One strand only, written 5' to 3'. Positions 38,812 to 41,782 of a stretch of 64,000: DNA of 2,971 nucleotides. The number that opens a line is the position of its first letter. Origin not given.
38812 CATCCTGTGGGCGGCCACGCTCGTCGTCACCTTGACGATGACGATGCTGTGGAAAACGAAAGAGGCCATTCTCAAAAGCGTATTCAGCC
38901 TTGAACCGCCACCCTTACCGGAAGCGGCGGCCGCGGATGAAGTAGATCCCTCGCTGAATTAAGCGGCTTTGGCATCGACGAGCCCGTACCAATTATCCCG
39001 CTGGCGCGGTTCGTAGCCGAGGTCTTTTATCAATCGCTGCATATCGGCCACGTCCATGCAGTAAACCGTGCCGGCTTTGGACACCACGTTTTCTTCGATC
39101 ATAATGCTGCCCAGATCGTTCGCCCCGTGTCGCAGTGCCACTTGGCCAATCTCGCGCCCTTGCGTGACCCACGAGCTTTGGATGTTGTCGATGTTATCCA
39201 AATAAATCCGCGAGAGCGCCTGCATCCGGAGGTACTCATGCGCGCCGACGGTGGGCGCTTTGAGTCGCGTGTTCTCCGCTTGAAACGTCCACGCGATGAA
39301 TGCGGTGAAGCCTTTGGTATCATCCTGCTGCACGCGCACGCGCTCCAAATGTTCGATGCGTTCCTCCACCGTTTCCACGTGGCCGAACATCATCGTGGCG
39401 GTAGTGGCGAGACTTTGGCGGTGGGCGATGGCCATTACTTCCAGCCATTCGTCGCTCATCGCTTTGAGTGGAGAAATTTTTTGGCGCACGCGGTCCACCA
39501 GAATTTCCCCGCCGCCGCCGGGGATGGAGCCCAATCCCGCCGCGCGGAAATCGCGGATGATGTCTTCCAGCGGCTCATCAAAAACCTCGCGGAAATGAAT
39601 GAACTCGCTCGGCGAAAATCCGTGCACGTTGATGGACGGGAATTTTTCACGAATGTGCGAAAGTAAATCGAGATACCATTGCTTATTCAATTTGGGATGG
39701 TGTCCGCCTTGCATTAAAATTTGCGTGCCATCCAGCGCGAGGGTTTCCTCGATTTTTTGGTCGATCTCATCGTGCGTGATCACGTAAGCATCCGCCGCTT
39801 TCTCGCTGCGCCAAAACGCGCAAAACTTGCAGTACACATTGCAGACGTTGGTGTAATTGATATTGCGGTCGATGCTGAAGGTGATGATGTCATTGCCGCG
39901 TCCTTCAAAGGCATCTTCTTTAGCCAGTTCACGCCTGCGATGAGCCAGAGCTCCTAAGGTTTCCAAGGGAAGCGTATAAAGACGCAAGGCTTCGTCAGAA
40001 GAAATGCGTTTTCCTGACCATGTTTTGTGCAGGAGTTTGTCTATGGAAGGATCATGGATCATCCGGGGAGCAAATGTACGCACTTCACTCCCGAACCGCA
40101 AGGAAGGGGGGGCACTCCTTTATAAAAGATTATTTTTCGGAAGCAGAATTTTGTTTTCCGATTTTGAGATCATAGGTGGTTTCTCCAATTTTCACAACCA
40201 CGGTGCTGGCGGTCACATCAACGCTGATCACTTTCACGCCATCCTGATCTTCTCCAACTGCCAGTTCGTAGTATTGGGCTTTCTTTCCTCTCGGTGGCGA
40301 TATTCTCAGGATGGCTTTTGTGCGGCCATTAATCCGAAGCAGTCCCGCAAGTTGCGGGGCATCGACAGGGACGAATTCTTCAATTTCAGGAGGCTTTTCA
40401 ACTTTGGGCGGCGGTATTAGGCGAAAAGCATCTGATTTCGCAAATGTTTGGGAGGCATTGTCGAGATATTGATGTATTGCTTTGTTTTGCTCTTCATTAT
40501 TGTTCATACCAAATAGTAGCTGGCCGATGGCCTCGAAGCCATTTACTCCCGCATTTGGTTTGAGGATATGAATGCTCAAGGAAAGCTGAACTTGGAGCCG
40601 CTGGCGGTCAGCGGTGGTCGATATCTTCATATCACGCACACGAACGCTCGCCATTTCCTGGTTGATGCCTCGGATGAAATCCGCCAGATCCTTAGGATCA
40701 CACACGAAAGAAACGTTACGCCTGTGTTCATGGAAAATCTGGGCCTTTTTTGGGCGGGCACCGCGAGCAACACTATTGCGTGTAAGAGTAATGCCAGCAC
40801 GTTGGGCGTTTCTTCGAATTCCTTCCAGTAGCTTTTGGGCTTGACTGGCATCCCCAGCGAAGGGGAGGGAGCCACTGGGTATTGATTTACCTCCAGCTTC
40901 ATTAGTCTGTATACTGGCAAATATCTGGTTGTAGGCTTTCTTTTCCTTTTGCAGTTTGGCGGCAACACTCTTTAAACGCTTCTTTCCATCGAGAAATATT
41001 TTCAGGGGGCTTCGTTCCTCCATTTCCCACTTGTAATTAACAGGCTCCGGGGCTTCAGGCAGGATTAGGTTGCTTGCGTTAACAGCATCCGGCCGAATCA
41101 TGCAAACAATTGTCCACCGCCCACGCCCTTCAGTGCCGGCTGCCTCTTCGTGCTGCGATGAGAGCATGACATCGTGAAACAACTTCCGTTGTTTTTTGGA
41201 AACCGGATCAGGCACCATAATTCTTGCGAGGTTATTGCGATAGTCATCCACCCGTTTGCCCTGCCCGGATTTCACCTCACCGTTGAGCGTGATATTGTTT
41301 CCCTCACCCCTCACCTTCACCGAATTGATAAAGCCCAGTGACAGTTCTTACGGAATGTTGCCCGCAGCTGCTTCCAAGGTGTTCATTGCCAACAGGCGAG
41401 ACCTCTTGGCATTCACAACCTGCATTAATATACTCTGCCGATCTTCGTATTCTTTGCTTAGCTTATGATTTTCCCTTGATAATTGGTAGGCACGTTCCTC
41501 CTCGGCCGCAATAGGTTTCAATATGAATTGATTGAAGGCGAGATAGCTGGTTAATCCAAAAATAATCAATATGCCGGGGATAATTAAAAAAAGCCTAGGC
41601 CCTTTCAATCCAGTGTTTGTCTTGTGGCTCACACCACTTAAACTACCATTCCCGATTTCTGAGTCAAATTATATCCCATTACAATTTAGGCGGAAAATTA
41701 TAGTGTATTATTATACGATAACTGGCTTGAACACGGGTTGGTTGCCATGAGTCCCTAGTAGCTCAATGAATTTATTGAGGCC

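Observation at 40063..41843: Low-GC insert splitting the futalosine operon, encoding a single PilN/PilO/PilP-like reading frame interrupted by TAA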

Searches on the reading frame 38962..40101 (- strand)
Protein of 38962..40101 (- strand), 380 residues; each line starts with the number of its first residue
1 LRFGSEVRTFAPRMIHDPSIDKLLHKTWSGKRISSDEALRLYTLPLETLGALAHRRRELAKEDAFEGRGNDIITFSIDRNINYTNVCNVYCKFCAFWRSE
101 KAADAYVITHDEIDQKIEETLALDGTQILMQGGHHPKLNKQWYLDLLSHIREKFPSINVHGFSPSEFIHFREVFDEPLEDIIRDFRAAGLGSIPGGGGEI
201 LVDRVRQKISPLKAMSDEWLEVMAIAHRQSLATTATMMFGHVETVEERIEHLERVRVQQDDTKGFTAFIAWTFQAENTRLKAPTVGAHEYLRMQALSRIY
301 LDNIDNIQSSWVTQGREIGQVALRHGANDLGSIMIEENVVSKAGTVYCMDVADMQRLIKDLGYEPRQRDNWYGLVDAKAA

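Call 6: search_protein_families(library=pfam, proteins=[window:38962-40101:-], max_evalue=1)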
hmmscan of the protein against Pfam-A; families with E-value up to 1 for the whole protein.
window:38962-40101:- (380 aa): 5 families
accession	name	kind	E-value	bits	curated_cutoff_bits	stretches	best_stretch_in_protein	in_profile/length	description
PF19288.4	CofH_C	-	2.5e-39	134.4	27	1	263-376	2-120/125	CofH/MqnC C-terminal region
PF04055.27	Radical_SAM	-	2.1e-17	64.2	29.5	1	81-254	1-165/166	Radical SAM superfamily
PF13353.11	Fer4_12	-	0.0012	19.6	22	1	81-171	9-98/137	4Fe-4S single cluster domain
PF20831.2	Reov_VP3_MTase1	-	0.029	14.2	27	1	143-210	65-132/226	Reovirus VP3 protein, Methyltransferase domain 1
PF13556.12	HTH_30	-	0.038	14.2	27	1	225-254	9-38/59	PucR C-terminal helix-turn-helix domain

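Call 60: find_related_loci(query=window:38962-40062:-, collection=genome_contigs, flank=7000)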
Query window:38962-40062:- (367 aa) in genome_contigs; peptide patterns used: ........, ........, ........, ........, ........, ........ (x = any residue, [..] = any of these).
600 stretches matched a pattern (row limit reached: there are more); 599 encode a relative of the query (tblastn E <= 1e-3); the best 80 are kept; 80 distinct loci.
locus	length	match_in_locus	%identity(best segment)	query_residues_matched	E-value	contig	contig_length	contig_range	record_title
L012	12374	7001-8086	87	1-362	0e+0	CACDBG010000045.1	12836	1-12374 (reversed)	uncultured Verrucomicrobia bacterium isolate AG-365-D08 genome assembly, contig: AG-365-D08_NODE_45, whole genome shotgu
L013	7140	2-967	89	43-364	0e+0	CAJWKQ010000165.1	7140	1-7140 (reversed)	MAG TPA_asm: uncultured Verrucomicrobiales bacterium isolate ERR599156_bin.66_MetaBAT_v2.12.1_MAG genome assembly, conti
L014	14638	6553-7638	78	4-365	0e+0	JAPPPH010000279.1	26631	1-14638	MAG: Verrucomicrobiales bacterium isolate SB9160_S9_bin_9 NODE_163_length_26631_cov_9.45323, whole genome shotgun sequen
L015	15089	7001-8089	78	1-363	0e+0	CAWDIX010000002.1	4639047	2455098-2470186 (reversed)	MAG: uncultured Verrucomicrobiae bacterium isolate MFD06435.bin.2.9 genome assembly, contig: contig_20627, whole genome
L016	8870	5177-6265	78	1-363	0e+0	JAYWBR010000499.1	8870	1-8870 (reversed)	MAG: Verrucomicrobiota bacterium isolate GL93_UP_metabat_23 GL93_UP_metabat_23_498, whole genome shotgun sequence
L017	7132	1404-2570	71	1-363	0e+0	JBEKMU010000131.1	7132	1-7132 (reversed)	MAG: Verrucomicrobiota bacterium isolate SPRUCE 400 SPRUCE_400_131, whole genome shotgun sequence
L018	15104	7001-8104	76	1-363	0e+0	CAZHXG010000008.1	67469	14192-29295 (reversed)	MAG TPA_asm: uncultured Bifidobacteriaceae bacterium isolate binchicken_co54_528 genome assembly, contig: NODE_644_lengt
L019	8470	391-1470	79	4-363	0e+0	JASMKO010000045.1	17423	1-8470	MAG: Verrucomicrobiota bacterium isolate Arabian9_MAG_18 c_000000278501, whole genome shotgun sequence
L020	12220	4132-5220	76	1-363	0e+0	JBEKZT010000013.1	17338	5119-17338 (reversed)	MAG: Verrucomicrobiota bacterium isolate SPRUCE 76 SPRUCE_76_13, whole genome shotgun sequence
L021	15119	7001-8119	74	1-363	0e+0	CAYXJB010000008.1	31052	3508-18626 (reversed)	MAG TPA_asm: uncultured Verrucomicrobiota bacterium isolate binchicken_co30_150 genome assembly, contig: NODE_1229_lengt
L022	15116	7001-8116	74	1-366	0e+0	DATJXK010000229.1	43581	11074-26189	MAG TPA_asm: Pseudomonadales bacterium isolate SMAG_U15124 k141_2069881, whole genome shotgun sequence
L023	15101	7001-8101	73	1-367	0e+0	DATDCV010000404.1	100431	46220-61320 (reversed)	MAG TPA_asm: Verrucomicrobiia bacterium isolate SMAG_U157 k141_222053, whole genome shotgun sequence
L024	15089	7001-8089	75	1-363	0e+0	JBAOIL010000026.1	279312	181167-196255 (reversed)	MAG: Verrucomicrobiota bacterium isolate AS_Ams2_Bin42 np2-np3_contig_61217, whole genome shotgun sequence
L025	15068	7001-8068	76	8-363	0e+0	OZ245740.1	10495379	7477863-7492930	MAG: Limisphaerales bacterium isolate 18d4b110-818c-4cb3-93cd-e2494454740f genome assembly, chromosome: 1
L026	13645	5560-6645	75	4-365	0e+0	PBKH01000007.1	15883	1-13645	MAG: Verrucomicrobiales bacterium isolate SP274 74996, whole genome shotgun sequence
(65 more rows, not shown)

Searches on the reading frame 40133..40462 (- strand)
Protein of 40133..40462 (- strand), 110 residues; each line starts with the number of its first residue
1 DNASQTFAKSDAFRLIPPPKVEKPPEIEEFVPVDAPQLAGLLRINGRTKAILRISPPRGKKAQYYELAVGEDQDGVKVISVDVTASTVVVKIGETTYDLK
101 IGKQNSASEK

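Call 47: search_solved_structures(query=A4, max_evalue=10, show_alignments=3)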
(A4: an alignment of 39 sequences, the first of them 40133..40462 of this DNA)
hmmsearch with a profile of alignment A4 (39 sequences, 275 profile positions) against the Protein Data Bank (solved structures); distinct sequences matched with E-value up to 10: 4.
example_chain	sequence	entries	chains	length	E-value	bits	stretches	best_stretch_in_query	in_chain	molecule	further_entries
2l3m_A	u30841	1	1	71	4.4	10.2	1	113-140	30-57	Copper-ion-binding protein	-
7f61_A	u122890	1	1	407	6.4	9.7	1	135-202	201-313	Histamine H3 receptor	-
9jeq_R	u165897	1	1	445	7.5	9.4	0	135-202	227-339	Histamine H3 receptor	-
8yuu_R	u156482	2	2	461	7.9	9.4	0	135-202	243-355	Histamine H3 receptor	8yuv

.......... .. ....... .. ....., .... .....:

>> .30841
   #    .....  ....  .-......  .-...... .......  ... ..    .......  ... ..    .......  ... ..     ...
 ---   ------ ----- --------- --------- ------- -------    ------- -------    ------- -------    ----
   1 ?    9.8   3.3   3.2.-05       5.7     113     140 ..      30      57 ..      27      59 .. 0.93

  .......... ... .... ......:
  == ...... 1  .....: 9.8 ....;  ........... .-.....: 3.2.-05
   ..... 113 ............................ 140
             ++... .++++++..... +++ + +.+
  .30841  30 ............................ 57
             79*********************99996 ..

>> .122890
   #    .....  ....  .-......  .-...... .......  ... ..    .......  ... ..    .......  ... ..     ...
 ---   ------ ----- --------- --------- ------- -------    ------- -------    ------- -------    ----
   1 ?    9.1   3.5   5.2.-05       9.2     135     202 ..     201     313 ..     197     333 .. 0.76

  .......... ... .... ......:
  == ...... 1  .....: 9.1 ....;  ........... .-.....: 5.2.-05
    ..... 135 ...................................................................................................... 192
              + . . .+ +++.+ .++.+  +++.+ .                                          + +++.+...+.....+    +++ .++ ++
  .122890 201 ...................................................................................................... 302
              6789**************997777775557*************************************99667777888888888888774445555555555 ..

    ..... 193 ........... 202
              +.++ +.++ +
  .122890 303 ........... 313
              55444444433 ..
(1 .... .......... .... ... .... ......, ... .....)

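Call 49: predict_structure(alignment_id=A4)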
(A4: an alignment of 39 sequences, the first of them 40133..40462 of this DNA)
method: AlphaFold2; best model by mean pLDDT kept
length: 110 residues; sequences in the alignment: 39
mean_pLDDT: 75.7   pTM: 0.53
mean pLDDT of the five models: 75.7, 74.7, 73.7, 73.2, 72.8
residues with pLDDT >= 90: 26; 70-90: 45; 50-70: 28; < 50: 11
segments of 3 or more residues with pLDDT < 50: 104-110
pLDDT, mean of each block of 10 residues (from residue 1): 52 67 62 74 90 82 90 90 89 87 49
secondary structure, 60 per line:
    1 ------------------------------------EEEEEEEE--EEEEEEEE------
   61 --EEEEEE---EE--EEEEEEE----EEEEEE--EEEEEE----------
elements in order: E37-44 E47-54 E63-68 E76-82 E87-92 E95-100

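Call 53: fold_search(model_id=the predicted structure, library=pdb)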
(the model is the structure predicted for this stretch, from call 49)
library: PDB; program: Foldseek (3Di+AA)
matches with E <= 10: 727; with E <= 0.001: 0
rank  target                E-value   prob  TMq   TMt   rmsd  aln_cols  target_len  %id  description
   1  6k7x_A                3.0e-02  0.89  0.29  0.15  10.4       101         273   14  Human MCU-EMRE complex (released 2020-09-09)
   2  6k7x_C                3.8e-02  0.87  0.28  0.15  11.6       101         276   14  Human MCU-EMRE complex (released 2020-09-09)
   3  2ivw_MODEL_1_A        7.4e-02  0.97  0.44  0.43  19.2       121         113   11  The solution structure of a domain from the Neisseria meningitidis PilP pilot protein. (released 2007-02-13)
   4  8q87_BA               1.6e-01  0.77  0.27  0.13  14.0       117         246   10  Structure of the G. gallus 80S rotated ribosome in complex with eEF2 and SERBP1 (released 2024-08-28)
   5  9bh5_CA               1.9e-01  0.47  0.25  0.12  16.6       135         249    8  High-resolution C. elegans 80S ribosome structure - class 1 (released 2024-09-04)
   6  8fl2_SF               2.2e-01  0.57  0.25  0.12  14.4       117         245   10  Human nuclear pre-60S ribosomal subunit (State I1) (released 2023-07-12)
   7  7zjx_LD               2.3e-01  0.66  0.27  0.12  14.1       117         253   10  Rabbit 80S ribosome programmed with SECIS and SBP2 (released 2022-09-07)
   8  2luu_MODEL_1_A        2.4e-01  0.15  0.24  0.21  24.2       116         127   15  NMR solution structure of midkine-b, mdkb (released 2013-05-01)
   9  8qyx_D2               2.6e-01  0.60  0.26  0.12  14.2       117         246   11  Human 60S ribosomal subunit (released 2024-12-11)
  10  7pwo_A2               2.6e-01  0.57  0.26  0.12  14.4       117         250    8  Cryo-EM structure of Giardia lamblia ribosome at 2.75 A resolution (released 2022-04-20)
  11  8fkz_SF               2.6e-01  0.54  0.25  0.18  14.5       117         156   12  Human nucleolar pre-60S ribosomal subunit (State G) (released 2023-07-12)
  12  8oh6_AW               2.7e-01  0.60  0.27  0.12  14.1       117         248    8  Crystal structure of the Candida albicans 80S ribosome in complex with Paromomycin (500umol) (released 2024-10-02)
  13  9c3h_LD               2.7e-01  0.54  0.26  0.12  14.4       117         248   12  Structure of the CNOT3-bound human 80S ribosome with tRNA-ARG in the P-site. (released 2024-12-04)
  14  7ls1_D2               3.1e-01  0.54  0.26  0.12  14.5       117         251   12  80S ribosome from mouse bound to eEF2 (Class II) (released 2021-11-03)
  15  8vvp_A                3.2e-01  0.57  0.27  0.12  14.1       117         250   10  Codon sampling state obtained from Anisomycin-treated mammalian ribosomes (released 2025-07-30)
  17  2lc4_MODEL_1_A        3.8e-01  0.77  0.44  0.44  22.4       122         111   16  Solution Structure of PilP from Pseudomonas aeruginosa (released 2011-12-21)
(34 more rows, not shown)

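Call 59: search_protein_families(library=pfam, alignment_id=A4, max_evalue=1)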
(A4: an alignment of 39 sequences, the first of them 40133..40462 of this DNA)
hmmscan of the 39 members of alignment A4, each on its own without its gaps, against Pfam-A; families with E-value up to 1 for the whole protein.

A. member 1, window:40133-40462:- (110 aa): 1 family
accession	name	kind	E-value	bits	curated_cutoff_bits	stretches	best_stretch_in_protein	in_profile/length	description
PF14614.12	DUF4450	-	0.029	14.2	27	1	6-68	142-205/212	Domain of unknown function (DUF4450)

B. families by the number of members that match (of 39 scanned): 20 families
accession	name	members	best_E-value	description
PF01471.23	PG_binding_1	1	1.7e-13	Putative peptidoglycan binding domain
PF02769.27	AIRS_C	1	0.0028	AIR synthase related protein, C-terminal domain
PF14192.12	DUF4314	1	0.012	Domain of unknown function (DUF4314)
PF09374.15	PG_binding_3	1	0.013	Predicted Peptidoglycan domain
PF02863.23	Arg_repressor_C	1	0.023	Arginine repressor, C-terminal domain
PF14614.12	DUF4450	1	0.029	Domain of unknown function (DUF4450)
PF19495.4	DUF6030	1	0.029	Family of unknown function (DUF6030)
PF01610.23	DDE_Tnp_ISL3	1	0.032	Transposase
PF05642.16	Sporozoite_P67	1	0.046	Sporozoite P67 surface antigen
PF01018.28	GTP1_OBG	1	0.065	GTP1/OBG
PF15272.11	BBP1_C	1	0.07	Spindle pole body component BBP1, C-terminal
PF21987.2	YajR_YAM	1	0.11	YajR YAM domain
PF06552.18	TOM20_plant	1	0.14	Plant specific mitochondrial import receptor subunit TOM20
PF04865.19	Baseplate_J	1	0.14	Baseplate J-like protein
PF24063.1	DUF7363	1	0.14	Domain of unknown function (DUF7363)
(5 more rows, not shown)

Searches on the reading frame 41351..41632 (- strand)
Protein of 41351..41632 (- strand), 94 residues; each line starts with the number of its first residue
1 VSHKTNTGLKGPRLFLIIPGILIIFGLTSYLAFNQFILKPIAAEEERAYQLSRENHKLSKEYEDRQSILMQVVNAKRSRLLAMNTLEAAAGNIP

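Call 6: search_protein_families(library=pfam, proteins=[window:41351-41632:-], max_evalue=1)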
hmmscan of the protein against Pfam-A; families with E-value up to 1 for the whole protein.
window:41351-41632:- (94 aa): 2 families
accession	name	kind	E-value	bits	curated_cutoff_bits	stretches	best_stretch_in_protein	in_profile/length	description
PF21924.1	XRCC4_CC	-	0.021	15.4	27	1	37-77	14-54/78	XRCC4 coiled-coil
PF10572.14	UPF0556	-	0.058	13.8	25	1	28-80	58-111/123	UPF0556 domain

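Call 9: search_protein_families(library=ncbifam, proteins=[window:41351-41632:-], max_evalue=1)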
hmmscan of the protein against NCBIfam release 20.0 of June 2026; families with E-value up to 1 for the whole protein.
window:41351-41632:- (94 aa): 0 families
